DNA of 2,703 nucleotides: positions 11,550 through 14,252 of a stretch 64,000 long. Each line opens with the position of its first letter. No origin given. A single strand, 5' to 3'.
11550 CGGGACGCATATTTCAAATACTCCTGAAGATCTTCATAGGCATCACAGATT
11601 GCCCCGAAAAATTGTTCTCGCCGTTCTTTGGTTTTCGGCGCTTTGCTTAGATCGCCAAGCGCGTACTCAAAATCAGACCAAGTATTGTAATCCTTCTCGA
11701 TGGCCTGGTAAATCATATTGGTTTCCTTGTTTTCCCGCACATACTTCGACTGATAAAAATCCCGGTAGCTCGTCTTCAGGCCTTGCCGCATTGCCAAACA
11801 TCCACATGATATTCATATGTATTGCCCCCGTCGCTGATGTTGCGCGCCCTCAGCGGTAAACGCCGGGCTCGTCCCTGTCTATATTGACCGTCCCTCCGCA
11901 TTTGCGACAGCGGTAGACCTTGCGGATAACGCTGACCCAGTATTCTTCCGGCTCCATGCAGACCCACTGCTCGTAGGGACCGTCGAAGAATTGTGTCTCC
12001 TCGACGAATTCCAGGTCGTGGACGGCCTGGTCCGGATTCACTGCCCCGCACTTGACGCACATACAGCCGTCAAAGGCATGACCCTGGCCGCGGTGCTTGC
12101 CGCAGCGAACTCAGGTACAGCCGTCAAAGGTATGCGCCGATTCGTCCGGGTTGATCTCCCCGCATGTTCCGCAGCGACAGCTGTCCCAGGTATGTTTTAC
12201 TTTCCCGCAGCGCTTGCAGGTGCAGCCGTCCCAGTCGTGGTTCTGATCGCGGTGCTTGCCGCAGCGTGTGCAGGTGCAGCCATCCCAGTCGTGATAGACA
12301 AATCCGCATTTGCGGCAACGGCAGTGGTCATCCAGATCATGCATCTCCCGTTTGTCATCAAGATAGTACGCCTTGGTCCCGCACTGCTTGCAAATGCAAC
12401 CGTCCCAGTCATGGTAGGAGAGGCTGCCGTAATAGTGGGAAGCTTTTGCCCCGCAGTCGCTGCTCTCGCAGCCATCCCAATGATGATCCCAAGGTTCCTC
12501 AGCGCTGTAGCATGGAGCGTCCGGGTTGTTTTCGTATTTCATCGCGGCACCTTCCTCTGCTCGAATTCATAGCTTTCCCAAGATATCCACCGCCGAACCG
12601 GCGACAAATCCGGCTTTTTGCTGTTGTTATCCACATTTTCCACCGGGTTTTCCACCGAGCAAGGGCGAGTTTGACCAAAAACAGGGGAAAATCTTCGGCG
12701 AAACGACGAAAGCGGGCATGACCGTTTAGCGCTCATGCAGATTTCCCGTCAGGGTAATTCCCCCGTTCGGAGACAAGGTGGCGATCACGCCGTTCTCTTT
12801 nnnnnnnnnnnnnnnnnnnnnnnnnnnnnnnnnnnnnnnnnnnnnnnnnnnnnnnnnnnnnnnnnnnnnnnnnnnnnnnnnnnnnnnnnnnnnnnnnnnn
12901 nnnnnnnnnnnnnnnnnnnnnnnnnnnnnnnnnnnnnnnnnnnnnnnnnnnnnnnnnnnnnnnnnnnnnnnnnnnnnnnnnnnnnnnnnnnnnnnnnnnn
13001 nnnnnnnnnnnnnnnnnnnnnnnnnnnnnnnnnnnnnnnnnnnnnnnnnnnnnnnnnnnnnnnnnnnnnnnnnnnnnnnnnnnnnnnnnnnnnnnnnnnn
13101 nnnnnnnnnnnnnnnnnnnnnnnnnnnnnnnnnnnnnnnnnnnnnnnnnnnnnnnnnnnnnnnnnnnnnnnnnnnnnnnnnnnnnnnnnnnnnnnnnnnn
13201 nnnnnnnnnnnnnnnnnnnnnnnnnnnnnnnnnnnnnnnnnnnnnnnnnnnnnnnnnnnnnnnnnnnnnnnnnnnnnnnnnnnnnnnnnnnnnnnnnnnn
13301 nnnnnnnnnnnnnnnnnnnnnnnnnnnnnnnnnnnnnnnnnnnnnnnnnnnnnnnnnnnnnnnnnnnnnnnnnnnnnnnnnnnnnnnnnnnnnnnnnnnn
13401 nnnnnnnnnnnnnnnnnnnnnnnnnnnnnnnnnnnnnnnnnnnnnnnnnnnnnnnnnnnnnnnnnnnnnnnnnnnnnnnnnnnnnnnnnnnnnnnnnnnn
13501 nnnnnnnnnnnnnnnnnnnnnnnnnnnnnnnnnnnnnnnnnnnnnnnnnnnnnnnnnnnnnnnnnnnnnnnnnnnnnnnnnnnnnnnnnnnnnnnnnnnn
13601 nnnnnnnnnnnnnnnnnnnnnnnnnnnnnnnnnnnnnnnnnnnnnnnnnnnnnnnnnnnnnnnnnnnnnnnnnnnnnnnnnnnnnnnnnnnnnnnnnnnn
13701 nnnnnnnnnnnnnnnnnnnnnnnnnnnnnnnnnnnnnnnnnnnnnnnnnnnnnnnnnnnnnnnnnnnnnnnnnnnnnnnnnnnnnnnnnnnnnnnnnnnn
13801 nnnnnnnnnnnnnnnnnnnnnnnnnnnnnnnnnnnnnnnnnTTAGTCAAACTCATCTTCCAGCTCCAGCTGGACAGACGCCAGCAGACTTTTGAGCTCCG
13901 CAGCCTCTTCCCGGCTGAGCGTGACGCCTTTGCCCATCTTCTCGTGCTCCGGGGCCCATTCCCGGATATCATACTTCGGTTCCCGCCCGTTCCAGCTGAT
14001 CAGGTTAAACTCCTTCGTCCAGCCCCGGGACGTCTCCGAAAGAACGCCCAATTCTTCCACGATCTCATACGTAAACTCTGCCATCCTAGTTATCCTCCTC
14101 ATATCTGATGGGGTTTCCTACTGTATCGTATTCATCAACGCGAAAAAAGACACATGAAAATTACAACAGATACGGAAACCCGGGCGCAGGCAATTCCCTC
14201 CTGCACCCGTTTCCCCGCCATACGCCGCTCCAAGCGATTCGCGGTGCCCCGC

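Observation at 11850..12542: Zinc-ribbon-like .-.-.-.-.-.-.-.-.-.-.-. repeat protein interrupted by an in-frame TGA exactly at a conserved Cys position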

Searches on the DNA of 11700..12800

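Call 18: search_rna_families(source=window, start=11700, end=12800, threshold=evalue, max_evalue=10)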
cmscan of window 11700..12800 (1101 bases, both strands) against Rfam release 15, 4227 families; matches with E-value up to 10: 0.
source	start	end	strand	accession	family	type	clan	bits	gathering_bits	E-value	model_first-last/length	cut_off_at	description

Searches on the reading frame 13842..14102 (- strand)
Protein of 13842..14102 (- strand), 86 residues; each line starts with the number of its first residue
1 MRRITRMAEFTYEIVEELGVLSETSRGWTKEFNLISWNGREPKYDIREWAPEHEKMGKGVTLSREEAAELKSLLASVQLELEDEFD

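Call 19: search_protein_families(library=ncbifam, proteins=[window:13842-14102:-], max_evalue=0.1)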
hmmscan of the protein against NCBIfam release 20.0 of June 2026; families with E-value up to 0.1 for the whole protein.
window:13842-14102:- (86 aa): 0 families

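Call 24: search_protein_families(library=pfam, proteins=[window:13842-14102:-], max_evalue=0.1)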
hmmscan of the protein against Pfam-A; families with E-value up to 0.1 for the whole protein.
window:13842-14102:- (86 aa): 1 family
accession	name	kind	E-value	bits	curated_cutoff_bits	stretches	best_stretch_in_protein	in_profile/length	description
PF02229.22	PC4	-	8.8e-13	48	25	1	26-72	3-51/52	Transcriptional Coactivator p15 (PC4)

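Call 25: search_protein_families(library=padloc, proteins=[window:13842-14102:-], max_evalue=0.1)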
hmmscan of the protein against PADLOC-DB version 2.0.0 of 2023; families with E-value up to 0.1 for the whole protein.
window:13842-14102:- (86 aa): 0 families
